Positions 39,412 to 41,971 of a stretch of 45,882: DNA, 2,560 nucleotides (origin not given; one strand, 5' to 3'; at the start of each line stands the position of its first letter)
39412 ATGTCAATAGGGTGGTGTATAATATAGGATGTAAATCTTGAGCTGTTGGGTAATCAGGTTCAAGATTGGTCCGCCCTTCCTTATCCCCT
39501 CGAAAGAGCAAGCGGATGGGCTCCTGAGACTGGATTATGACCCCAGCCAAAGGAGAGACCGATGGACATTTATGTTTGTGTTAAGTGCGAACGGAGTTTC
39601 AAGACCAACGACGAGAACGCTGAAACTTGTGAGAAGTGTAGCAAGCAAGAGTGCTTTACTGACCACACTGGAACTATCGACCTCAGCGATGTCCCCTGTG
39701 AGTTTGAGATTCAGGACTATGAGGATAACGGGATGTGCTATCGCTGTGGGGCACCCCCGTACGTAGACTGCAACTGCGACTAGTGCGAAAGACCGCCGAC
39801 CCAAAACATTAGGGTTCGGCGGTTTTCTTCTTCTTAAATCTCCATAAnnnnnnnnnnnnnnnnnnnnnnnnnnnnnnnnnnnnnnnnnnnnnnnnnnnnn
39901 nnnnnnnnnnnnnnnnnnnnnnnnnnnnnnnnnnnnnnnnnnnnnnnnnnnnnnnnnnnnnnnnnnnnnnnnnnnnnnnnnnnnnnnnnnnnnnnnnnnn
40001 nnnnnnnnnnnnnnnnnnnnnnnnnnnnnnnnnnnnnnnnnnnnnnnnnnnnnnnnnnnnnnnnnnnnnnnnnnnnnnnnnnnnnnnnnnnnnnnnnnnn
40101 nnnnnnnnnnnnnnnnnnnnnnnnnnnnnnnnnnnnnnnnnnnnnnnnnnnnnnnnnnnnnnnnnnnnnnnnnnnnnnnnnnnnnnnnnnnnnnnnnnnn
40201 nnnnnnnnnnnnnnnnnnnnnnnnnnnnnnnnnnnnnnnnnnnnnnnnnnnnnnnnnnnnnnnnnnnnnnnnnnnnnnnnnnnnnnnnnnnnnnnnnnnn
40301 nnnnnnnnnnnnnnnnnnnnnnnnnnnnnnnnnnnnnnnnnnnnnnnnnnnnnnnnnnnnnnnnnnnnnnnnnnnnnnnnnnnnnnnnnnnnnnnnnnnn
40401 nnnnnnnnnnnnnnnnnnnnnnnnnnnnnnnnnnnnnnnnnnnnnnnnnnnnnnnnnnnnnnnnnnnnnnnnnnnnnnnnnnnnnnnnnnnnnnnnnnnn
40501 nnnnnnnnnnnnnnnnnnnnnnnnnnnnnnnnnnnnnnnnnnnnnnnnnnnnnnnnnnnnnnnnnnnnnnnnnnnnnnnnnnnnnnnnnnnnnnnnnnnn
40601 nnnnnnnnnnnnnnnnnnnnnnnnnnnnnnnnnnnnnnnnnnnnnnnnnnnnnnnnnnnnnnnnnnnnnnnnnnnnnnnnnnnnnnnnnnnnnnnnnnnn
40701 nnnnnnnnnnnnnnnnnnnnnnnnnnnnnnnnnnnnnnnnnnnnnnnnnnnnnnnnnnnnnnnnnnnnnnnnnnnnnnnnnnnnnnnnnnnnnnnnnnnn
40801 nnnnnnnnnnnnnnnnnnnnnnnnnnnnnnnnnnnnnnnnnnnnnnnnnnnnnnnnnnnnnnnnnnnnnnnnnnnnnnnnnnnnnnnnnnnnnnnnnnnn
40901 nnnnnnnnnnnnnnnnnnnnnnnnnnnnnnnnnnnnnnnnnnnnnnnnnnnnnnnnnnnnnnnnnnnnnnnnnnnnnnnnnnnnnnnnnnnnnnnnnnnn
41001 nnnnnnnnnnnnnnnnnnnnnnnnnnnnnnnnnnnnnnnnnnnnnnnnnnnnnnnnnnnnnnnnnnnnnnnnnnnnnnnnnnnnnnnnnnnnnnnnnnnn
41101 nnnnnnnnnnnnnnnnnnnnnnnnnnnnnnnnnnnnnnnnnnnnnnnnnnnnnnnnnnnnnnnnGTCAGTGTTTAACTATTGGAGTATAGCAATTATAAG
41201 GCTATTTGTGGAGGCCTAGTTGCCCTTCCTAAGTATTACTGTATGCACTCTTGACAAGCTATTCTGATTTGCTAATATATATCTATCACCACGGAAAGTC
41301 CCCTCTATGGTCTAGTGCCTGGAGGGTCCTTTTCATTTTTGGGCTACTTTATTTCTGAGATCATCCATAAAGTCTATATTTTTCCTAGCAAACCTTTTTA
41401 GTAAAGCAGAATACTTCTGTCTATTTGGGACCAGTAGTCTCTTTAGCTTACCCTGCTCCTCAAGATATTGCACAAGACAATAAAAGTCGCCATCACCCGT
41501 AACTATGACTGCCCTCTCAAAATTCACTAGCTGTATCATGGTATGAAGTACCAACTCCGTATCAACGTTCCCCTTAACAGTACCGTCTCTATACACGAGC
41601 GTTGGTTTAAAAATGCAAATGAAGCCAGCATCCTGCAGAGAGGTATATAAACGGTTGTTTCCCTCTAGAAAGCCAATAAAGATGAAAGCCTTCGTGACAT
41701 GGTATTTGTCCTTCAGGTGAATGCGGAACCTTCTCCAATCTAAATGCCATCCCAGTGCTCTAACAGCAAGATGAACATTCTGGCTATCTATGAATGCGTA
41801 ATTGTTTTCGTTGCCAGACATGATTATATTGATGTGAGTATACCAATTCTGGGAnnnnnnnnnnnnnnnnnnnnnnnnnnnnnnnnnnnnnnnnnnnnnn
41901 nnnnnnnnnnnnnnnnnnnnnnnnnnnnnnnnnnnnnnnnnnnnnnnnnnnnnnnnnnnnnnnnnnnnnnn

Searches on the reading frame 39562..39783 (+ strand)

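Call 82: search_protein_families(library=pfam, proteins=[window:39562-39783:+], max_evalue=0.1)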
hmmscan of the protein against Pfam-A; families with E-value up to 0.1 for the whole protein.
window:39562-39783:+ (73 aa): 1 family
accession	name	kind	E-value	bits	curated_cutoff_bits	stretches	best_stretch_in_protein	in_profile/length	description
PF07699.19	Ephrin_rec_like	-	0.026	14.7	23.1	1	5-39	10-43/48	Tyrosine-protein kinase ephrin type A/B receptor-like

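Call 102: search_protein_families(library=padloc, proteins=[window:39562-39783:+], max_evalue=0.01)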
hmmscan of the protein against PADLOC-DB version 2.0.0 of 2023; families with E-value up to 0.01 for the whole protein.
window:39562-39783:+ (73 aa): 0 families

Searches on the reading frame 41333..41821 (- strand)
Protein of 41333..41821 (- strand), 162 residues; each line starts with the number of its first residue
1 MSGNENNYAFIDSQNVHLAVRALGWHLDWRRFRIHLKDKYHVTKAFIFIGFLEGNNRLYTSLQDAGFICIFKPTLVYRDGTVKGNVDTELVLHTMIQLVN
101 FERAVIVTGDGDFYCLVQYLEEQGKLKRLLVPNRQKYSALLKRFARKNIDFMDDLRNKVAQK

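Call 68: search_protein_families(library=pfam, proteins=[window:41333-41821:-], max_evalue=0.00001)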
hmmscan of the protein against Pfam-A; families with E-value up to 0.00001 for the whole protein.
window:41333-41821:- (162 aa): 1 family
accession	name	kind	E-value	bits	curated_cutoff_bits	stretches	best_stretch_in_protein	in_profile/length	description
PF01936.24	NYN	-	8.3e-14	52.8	24.2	1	10-145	5-138/145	NYN domain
